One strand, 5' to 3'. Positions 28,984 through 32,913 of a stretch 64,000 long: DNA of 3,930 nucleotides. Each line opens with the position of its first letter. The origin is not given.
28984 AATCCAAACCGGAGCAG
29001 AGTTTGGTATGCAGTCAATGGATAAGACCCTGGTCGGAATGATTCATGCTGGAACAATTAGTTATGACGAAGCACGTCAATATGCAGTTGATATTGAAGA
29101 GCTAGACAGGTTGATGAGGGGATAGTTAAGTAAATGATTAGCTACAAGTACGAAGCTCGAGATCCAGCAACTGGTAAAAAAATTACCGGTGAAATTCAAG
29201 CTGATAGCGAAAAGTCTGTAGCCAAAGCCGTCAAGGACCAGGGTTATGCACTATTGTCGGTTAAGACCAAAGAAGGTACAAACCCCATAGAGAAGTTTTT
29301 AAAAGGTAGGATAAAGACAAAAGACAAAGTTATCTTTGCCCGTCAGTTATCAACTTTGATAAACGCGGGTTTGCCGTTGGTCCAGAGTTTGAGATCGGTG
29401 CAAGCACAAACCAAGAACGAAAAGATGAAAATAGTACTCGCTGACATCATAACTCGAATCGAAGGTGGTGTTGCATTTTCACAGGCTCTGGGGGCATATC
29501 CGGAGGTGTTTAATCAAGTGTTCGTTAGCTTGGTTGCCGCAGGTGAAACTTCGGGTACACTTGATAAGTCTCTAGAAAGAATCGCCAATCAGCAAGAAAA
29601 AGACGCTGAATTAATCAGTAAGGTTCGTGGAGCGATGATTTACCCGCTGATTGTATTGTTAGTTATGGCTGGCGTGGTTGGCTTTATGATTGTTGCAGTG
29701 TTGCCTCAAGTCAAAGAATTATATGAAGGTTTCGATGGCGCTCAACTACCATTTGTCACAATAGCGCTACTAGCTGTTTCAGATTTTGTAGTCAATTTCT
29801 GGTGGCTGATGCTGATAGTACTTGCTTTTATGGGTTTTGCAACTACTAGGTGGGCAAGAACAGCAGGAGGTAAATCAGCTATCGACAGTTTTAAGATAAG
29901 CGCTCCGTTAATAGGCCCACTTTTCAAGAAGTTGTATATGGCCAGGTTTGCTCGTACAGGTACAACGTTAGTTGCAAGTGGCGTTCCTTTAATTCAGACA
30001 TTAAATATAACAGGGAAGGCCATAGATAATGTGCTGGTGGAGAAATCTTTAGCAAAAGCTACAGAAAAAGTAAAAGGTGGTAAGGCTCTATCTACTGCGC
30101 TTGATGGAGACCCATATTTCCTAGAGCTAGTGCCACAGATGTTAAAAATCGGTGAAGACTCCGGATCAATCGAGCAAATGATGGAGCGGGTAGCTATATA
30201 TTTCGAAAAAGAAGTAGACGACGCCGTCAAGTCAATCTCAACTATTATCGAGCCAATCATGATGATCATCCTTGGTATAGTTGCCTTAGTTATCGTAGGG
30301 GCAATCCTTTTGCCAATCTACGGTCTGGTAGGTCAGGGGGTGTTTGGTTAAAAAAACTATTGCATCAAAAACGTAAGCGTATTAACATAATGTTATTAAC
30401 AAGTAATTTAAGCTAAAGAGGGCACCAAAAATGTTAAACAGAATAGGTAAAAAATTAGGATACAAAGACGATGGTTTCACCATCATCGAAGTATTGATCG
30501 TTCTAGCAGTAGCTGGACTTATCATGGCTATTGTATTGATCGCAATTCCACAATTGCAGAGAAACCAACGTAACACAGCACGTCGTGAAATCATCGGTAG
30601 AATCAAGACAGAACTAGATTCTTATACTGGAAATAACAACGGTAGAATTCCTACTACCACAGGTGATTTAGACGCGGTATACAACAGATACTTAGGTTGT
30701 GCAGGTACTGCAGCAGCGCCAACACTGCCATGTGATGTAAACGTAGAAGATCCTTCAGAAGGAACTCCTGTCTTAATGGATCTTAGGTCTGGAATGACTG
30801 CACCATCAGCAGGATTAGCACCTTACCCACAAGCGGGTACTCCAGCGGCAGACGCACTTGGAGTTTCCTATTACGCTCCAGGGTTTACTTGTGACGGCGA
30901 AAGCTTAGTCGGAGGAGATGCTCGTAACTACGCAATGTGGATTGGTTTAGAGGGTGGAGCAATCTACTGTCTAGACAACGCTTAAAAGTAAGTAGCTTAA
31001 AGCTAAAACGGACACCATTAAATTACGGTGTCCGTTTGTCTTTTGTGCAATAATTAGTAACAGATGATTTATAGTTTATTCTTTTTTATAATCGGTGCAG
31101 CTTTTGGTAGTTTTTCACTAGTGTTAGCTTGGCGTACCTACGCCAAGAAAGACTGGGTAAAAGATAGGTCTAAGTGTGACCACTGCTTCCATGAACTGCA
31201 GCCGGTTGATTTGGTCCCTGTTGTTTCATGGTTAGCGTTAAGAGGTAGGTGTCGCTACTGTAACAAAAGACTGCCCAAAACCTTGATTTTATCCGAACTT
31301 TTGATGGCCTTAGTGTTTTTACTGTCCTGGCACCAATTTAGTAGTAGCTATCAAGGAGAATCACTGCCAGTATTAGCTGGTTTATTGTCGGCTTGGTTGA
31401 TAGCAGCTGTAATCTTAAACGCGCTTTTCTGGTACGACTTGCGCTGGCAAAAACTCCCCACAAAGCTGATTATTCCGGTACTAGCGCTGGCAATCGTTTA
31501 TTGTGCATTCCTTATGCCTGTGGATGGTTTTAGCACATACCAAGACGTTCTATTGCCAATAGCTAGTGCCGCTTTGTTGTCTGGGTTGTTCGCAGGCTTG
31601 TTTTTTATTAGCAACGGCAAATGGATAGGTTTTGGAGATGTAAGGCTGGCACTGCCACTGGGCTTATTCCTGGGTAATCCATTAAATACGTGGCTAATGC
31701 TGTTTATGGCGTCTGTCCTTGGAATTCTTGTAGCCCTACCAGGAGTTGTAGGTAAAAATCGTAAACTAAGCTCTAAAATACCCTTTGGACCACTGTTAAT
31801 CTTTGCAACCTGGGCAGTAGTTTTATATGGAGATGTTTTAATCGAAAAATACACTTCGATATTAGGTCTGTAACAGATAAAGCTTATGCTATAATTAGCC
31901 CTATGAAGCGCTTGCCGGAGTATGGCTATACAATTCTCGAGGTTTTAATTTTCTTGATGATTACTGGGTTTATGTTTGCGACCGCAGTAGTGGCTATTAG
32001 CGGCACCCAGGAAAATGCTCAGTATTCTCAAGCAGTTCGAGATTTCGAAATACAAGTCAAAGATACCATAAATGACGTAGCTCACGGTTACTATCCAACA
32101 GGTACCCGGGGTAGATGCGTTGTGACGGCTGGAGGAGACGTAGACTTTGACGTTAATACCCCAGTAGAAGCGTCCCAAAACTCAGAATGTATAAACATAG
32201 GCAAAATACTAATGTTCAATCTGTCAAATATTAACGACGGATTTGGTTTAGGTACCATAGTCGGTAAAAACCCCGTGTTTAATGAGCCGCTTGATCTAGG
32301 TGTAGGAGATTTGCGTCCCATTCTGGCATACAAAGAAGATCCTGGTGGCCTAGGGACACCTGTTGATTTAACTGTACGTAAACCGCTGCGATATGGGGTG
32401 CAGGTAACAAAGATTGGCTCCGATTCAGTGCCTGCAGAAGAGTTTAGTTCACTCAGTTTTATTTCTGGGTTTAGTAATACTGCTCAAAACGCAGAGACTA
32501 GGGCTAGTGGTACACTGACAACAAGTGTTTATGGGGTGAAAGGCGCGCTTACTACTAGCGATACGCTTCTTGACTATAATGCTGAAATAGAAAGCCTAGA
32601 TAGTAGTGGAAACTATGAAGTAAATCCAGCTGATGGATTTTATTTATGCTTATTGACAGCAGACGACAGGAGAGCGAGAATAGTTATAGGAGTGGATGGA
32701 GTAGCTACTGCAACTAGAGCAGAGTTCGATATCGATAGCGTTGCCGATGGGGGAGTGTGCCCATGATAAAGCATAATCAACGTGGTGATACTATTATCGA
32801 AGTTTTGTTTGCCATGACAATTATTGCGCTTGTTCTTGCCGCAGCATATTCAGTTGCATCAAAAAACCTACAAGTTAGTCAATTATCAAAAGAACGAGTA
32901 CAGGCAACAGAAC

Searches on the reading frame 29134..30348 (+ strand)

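Call 9: search_protein_families(library=pfam, proteins=[window:29134-30348:+], max_evalue=0.01)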
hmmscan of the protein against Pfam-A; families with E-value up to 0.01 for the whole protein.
window:29134-30348:+ (405 aa): 1 family
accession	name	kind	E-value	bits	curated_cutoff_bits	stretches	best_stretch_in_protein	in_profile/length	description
PF00482.28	T2SSF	-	1e-56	190.7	25.2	2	68-191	1-125/125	Type II secretion system (T2SS), protein F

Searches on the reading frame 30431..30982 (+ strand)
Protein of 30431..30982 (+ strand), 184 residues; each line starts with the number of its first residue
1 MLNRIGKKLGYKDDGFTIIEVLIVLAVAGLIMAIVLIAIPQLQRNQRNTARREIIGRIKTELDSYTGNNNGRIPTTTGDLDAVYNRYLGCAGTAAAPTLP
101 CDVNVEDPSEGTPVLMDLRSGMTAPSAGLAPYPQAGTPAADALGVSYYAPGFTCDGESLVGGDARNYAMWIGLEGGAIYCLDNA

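Call 9: search_protein_families(library=pfam, proteins=[window:30431-30982:+], max_evalue=0.01)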
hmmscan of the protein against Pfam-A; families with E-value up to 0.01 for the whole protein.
window:30431-30982:+ (184 aa): 1 family
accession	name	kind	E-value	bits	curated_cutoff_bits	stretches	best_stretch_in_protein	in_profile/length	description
PF07963.17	N_methyl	-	1.2e-06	28.2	21.2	1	14-36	5-27/27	Prokaryotic N-terminal methylation motif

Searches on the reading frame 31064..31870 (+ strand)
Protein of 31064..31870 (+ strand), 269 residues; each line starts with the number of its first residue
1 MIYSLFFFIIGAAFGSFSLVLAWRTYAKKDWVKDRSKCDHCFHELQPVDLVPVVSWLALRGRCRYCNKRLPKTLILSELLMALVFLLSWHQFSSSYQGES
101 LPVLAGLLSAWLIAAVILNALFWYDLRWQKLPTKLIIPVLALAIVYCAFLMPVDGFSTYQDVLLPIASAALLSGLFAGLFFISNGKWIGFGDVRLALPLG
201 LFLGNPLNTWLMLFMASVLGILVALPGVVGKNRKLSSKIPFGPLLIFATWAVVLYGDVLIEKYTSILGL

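Call 3: search_protein_families(library=pfam, proteins=[window:31064-31870:+], max_evalue=1)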
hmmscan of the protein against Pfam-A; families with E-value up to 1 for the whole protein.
window:31064-31870:+ (269 aa): 2 families
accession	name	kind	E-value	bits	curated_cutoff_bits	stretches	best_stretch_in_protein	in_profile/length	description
PF06750.18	A24_N_bact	-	1.1e-24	86.8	23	1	9-92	1-84/84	Bacterial Peptidase A24 N-terminal domain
PF01478.23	Peptidase_A24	-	1.3e-09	38.9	26.5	1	113-225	2-104/104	Type IV leader peptidase family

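Call 4: search_protein_families(library=ncbifam, proteins=[window:31064-31870:+], max_evalue=1)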
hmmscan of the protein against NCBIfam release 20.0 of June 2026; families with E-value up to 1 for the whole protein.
window:31064-31870:+ (269 aa): 0 families

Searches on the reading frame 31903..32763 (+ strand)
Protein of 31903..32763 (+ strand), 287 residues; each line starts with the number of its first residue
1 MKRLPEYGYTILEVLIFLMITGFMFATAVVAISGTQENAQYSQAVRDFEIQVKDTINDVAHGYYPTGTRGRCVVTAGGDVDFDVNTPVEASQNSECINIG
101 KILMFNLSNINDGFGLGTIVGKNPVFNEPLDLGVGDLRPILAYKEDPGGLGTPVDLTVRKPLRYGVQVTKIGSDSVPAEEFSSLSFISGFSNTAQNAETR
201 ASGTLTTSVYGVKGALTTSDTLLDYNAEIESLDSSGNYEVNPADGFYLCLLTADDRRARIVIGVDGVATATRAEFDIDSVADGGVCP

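Call 3: search_protein_families(library=pfam, proteins=[window:31903-32763:+], max_evalue=1)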
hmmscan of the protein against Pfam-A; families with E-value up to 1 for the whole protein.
window:31903-32763:+ (287 aa): 1 family
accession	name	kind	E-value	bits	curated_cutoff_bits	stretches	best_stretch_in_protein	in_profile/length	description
PF07963.17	N_methyl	-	0.12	12.5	21.2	1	7-28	5-26/27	Prokaryotic N-terminal methylation motif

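Call 4: search_protein_families(library=ncbifam, proteins=[window:31903-32763:+], max_evalue=1)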
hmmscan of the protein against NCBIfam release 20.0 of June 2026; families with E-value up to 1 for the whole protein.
window:31903-32763:+ (287 aa): 4 families
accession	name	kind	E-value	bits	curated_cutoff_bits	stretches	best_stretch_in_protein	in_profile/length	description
TIGR01708.2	typeII_sec_gspH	equivalog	0.00022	21.2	80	1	7-52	2-47/169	type II secretion system minor pseudopilin GspH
NF040982.1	ComGD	equivalog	0.0016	18.9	70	1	8-54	3-49/139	competence type IV pilus minor pilin ComGD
TIGR01710.1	typeII_sec_gspG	equivalog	0.011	15.8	88.85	1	8-68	2-63/134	type II secretion system major pseudopilin GspG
NF041002.1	pilin_ComGF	equivalog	0.15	12.3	80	1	8-47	3-42/139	competence type IV pilus minor pilin ComGF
